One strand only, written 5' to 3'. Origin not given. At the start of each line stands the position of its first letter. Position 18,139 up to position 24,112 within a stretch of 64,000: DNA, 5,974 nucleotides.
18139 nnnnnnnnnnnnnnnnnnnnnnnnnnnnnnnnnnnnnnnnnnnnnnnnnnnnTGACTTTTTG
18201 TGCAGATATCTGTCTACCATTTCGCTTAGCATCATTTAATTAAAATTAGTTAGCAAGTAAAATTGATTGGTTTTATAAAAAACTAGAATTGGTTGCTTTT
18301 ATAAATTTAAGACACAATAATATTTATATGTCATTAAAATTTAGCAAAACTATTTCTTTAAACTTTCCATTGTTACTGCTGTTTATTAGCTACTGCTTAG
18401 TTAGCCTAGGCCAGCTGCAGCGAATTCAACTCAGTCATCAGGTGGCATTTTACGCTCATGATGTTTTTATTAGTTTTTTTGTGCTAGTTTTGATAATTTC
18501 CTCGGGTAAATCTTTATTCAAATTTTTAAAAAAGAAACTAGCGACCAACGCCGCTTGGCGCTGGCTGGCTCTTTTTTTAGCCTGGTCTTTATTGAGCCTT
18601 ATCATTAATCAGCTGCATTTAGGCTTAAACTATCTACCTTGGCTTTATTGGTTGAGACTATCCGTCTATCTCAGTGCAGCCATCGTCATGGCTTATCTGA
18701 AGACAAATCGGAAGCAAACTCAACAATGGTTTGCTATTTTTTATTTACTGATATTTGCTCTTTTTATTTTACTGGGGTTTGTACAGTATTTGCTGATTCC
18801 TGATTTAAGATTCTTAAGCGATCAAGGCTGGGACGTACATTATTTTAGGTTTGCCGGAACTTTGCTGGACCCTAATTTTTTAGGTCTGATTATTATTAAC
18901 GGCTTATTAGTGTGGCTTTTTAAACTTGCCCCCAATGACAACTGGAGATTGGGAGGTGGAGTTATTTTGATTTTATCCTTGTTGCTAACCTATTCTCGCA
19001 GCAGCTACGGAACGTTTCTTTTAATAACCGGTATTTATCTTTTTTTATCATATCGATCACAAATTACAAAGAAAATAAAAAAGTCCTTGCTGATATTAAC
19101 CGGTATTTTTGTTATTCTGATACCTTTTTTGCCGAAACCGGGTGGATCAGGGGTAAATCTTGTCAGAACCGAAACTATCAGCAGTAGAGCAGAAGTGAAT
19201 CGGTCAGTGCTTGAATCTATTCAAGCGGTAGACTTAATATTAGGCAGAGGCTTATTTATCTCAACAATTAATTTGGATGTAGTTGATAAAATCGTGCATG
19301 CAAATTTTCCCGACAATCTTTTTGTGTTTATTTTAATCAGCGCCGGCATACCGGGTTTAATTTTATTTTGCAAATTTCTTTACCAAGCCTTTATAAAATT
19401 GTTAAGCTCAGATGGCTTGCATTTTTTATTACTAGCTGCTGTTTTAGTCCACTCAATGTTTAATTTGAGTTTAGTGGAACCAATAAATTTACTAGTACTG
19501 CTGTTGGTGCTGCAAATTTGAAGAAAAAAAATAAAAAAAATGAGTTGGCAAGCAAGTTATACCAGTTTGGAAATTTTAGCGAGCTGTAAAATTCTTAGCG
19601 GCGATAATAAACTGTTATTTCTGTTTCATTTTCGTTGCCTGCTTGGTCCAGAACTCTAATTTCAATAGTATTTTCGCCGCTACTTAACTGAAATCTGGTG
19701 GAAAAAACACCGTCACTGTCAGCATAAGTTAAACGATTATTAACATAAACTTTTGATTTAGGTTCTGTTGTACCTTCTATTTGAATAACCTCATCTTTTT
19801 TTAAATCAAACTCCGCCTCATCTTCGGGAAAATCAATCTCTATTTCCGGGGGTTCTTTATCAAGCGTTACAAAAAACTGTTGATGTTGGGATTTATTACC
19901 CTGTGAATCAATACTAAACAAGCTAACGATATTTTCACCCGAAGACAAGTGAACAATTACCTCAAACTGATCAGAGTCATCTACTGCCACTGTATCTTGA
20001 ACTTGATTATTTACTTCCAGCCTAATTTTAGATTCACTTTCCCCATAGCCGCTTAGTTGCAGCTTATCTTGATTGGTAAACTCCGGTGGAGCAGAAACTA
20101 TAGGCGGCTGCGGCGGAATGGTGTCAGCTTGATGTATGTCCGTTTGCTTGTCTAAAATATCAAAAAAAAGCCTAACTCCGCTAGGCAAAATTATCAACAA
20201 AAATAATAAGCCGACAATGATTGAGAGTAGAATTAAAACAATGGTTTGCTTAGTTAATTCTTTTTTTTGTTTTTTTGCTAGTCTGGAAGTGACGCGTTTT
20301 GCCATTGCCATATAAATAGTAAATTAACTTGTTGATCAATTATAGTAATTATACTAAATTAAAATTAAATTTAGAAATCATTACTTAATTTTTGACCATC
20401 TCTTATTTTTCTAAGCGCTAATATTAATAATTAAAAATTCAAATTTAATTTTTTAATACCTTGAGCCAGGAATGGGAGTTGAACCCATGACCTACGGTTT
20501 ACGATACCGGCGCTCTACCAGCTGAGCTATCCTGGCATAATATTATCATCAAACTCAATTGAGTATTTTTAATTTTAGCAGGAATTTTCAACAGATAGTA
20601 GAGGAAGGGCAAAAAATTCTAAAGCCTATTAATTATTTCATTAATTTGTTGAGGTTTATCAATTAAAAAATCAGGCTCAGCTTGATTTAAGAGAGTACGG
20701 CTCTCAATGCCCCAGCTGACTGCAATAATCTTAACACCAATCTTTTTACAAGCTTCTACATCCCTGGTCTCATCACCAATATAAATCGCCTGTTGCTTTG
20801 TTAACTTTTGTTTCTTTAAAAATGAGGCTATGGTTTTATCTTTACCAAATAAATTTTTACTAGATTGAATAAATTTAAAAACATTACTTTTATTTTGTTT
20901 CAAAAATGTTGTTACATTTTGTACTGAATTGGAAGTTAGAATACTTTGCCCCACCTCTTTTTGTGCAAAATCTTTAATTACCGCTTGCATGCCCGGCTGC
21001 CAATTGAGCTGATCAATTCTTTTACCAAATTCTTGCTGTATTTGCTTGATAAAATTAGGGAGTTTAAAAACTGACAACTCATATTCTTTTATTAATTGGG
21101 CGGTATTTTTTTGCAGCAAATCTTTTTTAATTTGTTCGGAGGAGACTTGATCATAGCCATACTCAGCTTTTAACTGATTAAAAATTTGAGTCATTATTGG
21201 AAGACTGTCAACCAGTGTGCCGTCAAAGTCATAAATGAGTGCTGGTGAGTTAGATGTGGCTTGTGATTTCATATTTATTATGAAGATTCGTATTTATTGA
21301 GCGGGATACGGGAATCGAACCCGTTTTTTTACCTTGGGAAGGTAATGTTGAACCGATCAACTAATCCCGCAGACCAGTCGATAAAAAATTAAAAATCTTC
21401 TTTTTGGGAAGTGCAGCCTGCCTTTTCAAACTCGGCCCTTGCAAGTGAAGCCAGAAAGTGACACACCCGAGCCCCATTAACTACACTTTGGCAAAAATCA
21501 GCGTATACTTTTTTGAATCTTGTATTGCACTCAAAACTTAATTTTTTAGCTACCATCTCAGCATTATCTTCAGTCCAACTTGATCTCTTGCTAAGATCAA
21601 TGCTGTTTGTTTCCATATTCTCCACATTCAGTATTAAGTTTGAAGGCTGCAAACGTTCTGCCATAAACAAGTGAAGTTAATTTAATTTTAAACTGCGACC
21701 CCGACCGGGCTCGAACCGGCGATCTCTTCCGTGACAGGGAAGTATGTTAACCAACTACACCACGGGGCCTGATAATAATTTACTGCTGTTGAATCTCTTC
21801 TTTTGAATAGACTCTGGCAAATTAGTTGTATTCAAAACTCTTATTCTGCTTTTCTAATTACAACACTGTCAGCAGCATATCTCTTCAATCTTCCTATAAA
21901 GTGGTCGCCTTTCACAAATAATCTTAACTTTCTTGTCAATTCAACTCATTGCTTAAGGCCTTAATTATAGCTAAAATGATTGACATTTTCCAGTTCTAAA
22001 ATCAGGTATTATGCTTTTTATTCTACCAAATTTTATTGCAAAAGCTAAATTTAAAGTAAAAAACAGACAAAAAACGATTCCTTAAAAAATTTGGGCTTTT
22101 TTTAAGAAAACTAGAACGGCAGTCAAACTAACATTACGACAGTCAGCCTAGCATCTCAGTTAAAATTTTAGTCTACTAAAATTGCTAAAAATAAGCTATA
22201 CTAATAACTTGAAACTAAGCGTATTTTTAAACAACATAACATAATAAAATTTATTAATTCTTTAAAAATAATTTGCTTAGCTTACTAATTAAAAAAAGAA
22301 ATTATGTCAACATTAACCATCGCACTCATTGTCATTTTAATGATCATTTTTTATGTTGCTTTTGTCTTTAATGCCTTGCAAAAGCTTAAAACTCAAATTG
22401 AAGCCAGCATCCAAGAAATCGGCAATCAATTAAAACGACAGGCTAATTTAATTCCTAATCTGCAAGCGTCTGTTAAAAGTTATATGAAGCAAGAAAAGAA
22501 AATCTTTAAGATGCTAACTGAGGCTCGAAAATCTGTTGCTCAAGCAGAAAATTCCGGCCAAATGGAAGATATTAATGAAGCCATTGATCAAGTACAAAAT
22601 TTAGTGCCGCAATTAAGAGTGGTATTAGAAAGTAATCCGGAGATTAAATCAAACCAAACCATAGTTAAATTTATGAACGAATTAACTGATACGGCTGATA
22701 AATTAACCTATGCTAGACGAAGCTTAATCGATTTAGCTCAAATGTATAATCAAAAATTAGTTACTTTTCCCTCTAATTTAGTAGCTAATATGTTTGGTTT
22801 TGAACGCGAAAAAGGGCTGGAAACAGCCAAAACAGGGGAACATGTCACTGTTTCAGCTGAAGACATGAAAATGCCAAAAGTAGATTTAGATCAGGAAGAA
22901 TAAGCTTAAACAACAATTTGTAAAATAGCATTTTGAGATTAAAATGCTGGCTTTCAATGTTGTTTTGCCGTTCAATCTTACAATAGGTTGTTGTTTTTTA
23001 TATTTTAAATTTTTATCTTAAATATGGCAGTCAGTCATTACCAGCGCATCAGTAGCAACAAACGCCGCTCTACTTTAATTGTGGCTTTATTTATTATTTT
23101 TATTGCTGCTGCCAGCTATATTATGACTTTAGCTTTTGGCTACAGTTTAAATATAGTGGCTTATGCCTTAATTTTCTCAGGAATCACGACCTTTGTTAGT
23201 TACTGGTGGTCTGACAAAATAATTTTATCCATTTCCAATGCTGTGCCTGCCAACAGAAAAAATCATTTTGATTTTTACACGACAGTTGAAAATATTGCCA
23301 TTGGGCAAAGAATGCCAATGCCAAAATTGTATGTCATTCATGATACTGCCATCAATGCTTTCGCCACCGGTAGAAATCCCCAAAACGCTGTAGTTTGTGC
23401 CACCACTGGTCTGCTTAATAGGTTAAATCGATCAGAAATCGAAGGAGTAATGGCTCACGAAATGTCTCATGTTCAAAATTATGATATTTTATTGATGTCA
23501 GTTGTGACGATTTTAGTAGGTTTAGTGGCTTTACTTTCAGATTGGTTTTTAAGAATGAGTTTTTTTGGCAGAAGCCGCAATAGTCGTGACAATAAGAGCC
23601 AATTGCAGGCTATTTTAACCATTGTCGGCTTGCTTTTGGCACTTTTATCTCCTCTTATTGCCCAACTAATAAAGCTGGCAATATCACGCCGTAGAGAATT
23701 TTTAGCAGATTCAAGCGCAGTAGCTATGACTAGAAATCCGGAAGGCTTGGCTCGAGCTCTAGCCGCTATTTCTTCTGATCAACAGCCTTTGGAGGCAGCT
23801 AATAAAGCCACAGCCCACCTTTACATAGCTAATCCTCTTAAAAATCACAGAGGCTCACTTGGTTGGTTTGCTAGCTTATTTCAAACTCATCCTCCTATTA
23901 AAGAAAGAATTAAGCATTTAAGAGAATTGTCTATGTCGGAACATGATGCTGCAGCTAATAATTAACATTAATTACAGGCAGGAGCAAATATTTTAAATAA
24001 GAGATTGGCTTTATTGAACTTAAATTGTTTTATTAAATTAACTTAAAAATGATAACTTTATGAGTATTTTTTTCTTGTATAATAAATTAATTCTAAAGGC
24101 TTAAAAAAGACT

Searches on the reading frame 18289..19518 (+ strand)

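Call 56: search_protein_families(library=pfam, proteins=[window:18289-19518:+])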
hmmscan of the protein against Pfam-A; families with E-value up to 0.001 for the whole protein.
window:18289-19518:+ (410 aa): 1 family
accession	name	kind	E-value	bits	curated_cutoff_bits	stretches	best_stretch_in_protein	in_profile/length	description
PF04932.20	Wzy_C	-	2.5e-09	37.5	31.7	1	225-361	4-149/149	O-Antigen ligase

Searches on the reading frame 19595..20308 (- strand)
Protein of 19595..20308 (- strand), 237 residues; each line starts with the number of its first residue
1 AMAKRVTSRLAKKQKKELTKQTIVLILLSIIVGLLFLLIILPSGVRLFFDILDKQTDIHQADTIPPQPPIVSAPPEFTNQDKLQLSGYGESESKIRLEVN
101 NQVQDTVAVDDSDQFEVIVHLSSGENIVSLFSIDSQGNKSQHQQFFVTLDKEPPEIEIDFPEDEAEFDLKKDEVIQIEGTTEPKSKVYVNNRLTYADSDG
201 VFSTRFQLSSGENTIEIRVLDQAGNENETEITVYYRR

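Call 56: search_protein_families(library=pfam, proteins=[window:19595-20308:-])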
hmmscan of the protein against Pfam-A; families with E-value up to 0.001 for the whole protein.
window:19595-20308:- (237 aa): 5 families
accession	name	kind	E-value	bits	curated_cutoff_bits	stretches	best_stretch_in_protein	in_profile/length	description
PF09136.16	Glucodextran_B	-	1.1e-16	61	27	1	154-234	1-80/83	Glucodextranase, domain B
PF17936.7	Big_6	-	1.3e-10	41.8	27.6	1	79-146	11-80/83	Bacterial Ig domain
PF19077.6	Big_13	-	1.1e-08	36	27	0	187-232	41-97/102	Bacterial Ig-like domain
PF06832.18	BiPBP_C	-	2e-06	28.1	26.8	0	151-228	7-87/90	Penicillin-Binding Protein C-terminus Family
PF12733.13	Cadherin-like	-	5.5e-06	27.2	24.2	1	173-237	27-88/89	Cadherin-like beta sandwich domain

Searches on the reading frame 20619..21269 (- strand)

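Call 56: search_protein_families(library=pfam, proteins=[window:20619-21269:-])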
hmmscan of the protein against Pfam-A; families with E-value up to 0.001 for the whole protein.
window:20619-21269:- (216 aa): 4 families
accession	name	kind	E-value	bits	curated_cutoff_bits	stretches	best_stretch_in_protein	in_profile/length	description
PF13419.12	HAD_2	-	1.1e-32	114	23.8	1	11-184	1-178/178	Haloacid dehalogenase-like hydrolase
PF00702.32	Hydrolase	-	9.8e-10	39.6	26.4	1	10-178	3-191/191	haloacid dehalogenase-like hydrolase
PF13242.12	Hydrolase_like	-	5.4e-06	26.7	22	1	149-204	12-70/75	HAD-hyrolase-like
PF12710.13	HAD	-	1.9e-05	25.6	27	1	12-173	2-187/189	haloacid dehalogenase-like hydrolase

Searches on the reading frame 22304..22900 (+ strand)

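Call 56: search_protein_families(library=pfam, proteins=[window:22304-22900:+])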
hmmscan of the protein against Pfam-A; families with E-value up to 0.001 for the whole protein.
window:22304-22900:+ (199 aa): 2 families
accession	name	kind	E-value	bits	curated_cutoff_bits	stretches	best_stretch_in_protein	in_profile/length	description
PF04011.17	LemA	-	1.4e-35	122.7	26.2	1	36-183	2-147/149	LemA family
PF01594.21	AI-2E_transport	-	0.00097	18.8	34.3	0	4-63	55-114/327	AI-2E family transporter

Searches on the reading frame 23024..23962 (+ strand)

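Call 56: search_protein_families(library=pfam, proteins=[window:23024-23962:+])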
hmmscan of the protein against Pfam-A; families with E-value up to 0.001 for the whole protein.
window:23024-23962:+ (313 aa): 1 family
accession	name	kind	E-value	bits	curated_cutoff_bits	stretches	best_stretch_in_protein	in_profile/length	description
PF01435.24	Peptidase_M48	-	3.6e-31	108.9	20.3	1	87-302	10-185/186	Peptidase family M48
